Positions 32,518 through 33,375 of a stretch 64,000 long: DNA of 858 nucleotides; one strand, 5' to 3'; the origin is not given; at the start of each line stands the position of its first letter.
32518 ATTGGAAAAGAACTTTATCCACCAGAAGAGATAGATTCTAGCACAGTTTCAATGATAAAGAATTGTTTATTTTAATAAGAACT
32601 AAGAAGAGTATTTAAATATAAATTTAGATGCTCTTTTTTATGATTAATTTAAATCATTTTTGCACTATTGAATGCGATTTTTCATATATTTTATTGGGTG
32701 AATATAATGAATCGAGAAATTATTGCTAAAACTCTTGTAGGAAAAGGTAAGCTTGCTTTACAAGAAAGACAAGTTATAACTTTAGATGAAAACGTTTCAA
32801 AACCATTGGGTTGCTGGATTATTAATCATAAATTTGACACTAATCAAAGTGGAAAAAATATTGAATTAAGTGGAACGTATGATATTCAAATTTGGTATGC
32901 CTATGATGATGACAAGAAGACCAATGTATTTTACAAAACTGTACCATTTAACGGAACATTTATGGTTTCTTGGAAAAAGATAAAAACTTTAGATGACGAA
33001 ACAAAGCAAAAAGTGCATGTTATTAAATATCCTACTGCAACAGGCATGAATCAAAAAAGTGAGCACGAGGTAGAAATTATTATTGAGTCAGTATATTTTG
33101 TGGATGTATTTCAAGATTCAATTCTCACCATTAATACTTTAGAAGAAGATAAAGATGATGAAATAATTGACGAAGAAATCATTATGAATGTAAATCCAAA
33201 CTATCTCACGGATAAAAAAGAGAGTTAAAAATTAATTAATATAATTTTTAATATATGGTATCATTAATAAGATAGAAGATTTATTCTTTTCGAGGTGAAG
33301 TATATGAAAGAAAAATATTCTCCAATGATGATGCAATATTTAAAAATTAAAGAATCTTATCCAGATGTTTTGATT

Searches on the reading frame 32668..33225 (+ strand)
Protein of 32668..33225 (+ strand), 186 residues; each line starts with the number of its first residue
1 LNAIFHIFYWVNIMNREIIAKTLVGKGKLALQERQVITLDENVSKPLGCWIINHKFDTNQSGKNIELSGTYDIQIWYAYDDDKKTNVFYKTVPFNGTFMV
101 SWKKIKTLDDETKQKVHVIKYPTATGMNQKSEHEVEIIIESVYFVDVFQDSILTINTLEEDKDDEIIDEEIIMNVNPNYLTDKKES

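Call 15: search_protein_families(library=pfam, proteins=[window:32668-33225:+])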
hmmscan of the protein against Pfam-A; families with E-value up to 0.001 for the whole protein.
window:32668-33225:+ (186 aa): 1 family
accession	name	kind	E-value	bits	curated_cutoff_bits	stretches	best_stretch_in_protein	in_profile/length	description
PF10628.14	CotE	-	2.3e-30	105.8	25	1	15-170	2-157/177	Outer spore coat protein E (CotE)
